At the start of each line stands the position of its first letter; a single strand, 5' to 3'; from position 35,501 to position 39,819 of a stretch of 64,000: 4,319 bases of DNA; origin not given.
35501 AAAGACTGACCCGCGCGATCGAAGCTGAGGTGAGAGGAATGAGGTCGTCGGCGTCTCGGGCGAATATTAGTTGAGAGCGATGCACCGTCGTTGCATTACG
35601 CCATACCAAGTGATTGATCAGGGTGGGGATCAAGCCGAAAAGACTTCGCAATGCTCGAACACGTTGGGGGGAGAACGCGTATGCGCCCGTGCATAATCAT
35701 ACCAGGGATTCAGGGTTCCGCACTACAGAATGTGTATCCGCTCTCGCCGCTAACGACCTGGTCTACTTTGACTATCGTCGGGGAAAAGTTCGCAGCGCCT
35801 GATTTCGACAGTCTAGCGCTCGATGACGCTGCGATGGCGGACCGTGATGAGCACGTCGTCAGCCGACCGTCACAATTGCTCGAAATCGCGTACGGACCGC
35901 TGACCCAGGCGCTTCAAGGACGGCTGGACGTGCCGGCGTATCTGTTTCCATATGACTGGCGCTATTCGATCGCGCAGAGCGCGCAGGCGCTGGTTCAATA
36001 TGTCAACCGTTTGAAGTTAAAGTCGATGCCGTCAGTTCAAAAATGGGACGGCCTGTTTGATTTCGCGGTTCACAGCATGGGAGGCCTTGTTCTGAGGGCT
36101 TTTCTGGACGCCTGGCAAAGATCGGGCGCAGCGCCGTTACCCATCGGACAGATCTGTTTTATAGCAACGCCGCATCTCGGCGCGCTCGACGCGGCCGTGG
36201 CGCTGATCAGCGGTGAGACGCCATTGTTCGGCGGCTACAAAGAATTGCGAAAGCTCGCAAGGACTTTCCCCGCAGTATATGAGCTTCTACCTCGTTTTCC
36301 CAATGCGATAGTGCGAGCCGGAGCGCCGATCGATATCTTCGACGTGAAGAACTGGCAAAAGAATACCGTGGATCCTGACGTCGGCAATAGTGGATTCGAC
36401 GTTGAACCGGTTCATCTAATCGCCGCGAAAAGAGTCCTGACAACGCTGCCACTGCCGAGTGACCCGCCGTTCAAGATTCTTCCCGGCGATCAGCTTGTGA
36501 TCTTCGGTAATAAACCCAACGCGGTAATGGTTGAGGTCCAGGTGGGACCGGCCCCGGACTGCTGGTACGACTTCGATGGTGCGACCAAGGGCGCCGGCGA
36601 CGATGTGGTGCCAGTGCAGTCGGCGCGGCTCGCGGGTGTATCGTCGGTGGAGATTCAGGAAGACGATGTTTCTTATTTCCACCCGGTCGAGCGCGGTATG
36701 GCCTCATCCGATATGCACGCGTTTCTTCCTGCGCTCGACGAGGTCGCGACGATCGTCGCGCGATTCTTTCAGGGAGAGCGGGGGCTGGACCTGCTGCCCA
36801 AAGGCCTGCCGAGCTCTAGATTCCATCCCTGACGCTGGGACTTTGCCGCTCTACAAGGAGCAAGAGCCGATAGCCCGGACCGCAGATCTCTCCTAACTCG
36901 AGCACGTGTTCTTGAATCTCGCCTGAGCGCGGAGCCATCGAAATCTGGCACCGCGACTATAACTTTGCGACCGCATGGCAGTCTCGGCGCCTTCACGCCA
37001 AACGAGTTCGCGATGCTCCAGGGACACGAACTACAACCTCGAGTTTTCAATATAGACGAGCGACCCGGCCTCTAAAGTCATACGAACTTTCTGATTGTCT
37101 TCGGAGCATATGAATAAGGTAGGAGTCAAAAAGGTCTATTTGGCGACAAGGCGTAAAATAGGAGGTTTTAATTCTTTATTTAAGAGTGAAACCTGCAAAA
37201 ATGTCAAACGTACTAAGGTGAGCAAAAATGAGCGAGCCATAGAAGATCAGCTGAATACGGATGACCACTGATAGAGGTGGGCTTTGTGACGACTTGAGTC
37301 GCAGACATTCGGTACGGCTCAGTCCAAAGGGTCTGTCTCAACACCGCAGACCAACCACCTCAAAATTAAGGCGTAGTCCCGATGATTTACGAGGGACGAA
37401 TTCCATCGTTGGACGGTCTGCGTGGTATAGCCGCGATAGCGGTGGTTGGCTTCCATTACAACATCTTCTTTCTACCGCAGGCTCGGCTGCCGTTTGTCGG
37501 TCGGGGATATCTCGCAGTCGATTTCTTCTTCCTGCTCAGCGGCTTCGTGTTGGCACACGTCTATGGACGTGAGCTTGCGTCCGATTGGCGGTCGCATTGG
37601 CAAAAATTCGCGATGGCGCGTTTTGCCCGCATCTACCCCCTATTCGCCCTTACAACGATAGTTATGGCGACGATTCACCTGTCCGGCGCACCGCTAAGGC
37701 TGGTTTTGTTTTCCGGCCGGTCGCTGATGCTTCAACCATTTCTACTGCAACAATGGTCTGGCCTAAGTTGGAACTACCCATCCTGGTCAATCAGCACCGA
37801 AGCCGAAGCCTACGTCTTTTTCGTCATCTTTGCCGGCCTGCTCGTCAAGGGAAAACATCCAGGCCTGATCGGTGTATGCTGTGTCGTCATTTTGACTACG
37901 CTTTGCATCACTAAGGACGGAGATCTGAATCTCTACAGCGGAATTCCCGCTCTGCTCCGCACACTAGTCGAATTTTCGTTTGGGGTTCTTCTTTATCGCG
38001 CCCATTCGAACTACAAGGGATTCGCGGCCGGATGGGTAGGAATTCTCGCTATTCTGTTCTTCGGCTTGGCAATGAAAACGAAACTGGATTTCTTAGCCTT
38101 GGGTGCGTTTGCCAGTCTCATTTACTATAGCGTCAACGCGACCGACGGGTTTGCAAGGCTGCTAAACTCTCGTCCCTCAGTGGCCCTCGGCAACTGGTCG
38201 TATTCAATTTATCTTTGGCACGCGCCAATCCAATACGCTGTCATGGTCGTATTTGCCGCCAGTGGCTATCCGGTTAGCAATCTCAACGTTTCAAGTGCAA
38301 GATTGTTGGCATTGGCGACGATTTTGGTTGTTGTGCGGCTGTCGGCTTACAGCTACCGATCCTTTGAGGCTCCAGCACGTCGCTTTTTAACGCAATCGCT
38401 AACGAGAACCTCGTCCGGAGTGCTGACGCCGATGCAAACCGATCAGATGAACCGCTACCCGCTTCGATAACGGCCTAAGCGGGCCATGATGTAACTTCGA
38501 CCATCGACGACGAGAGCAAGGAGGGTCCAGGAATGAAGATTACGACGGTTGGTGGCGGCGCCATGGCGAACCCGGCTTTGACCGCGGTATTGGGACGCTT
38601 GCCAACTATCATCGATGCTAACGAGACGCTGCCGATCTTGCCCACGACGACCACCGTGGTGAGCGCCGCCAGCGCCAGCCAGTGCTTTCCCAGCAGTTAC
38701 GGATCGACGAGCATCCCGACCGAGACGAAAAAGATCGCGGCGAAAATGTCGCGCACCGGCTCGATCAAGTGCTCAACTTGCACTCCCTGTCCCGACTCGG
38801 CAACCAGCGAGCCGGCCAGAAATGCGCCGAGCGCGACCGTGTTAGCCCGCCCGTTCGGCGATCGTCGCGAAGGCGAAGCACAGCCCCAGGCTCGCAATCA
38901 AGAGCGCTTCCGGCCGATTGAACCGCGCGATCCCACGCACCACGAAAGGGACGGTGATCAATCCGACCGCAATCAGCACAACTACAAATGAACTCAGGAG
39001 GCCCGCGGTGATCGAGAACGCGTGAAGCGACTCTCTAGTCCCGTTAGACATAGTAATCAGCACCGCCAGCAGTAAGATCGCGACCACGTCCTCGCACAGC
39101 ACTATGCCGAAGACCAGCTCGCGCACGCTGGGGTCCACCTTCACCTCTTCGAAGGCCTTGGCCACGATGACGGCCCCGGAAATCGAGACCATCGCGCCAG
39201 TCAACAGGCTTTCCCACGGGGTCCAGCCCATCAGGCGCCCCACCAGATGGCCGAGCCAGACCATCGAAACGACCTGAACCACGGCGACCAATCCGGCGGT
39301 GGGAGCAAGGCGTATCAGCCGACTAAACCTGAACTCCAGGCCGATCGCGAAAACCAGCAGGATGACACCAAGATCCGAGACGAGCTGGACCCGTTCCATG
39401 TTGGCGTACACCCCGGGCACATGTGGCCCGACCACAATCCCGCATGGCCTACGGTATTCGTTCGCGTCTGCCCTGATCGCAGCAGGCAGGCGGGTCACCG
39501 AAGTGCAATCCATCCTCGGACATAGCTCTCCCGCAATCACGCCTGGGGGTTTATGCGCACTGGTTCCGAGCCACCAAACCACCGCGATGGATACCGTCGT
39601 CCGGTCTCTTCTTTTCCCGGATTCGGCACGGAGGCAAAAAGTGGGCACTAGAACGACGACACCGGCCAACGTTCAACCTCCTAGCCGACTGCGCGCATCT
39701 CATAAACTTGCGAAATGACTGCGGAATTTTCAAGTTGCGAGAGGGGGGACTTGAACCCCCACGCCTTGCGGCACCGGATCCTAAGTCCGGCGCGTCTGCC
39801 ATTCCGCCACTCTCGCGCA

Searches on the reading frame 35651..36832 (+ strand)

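Call 6: search_protein_families(library=pfam, proteins=[window:35651-36832:+], max_evalue=0.01)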
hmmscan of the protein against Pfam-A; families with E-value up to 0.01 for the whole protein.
window:35651-36832:+ (393 aa): 2 families
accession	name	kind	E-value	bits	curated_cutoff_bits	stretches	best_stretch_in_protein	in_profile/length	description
PF02450.21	LCAT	-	1.9e-11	44.3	21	1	100-216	91-205/392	Lecithin:cholesterol acyltransferase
PF24096.1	DUF7379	-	0.0011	19.4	33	1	135-178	71-115/191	Domain of unknown function (DUF7379)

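Call 7: search_protein_families(library=ncbifam, proteins=[window:35651-36832:+], max_evalue=0.01)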
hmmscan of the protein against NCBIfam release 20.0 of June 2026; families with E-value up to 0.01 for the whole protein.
window:35651-36832:+ (393 aa): 0 families

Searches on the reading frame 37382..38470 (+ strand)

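Call 6: search_protein_families(library=pfam, proteins=[window:37382-38470:+], max_evalue=0.01)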
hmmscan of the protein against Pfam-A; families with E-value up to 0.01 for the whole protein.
window:37382-38470:+ (362 aa): 2 families
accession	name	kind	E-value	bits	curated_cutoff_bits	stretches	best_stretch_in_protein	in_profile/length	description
PF01757.29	Acyl_transf_3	-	5.4e-26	91.9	31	1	8-318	2-322/326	Acyltransferase domain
PF10129.15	OpgC_C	-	1.1e-07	31.5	21.4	1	6-99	1-93/358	OpgC protein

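Call 7: search_protein_families(library=ncbifam, proteins=[window:37382-38470:+], max_evalue=0.01)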
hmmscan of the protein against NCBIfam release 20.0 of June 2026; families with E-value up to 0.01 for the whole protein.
window:37382-38470:+ (362 aa): 1 family
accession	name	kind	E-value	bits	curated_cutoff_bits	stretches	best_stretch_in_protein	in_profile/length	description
NF058601.1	ActlTfSucTMsmeg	equivalog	5.7e-05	21.7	1275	1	258-334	315-382/723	acetyltransferase SucT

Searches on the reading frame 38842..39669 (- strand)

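Call 9: search_protein_families(library=pfam, proteins=[window:38842-39669:-], max_evalue=0.01)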
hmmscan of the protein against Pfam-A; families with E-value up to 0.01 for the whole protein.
window:38842-39669:- (275 aa): 2 families
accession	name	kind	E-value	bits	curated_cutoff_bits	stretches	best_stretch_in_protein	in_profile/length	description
PF00999.27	Na_H_Exchanger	-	4.3e-30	105.3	26.2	1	76-274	25-227/375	Sodium/hydrogen exchanger, transmembrane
PF03601.19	Cons_hypoth698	-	3.3e-06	26.7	24.5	1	77-223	36-180/304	Conserved hypothetical protein 698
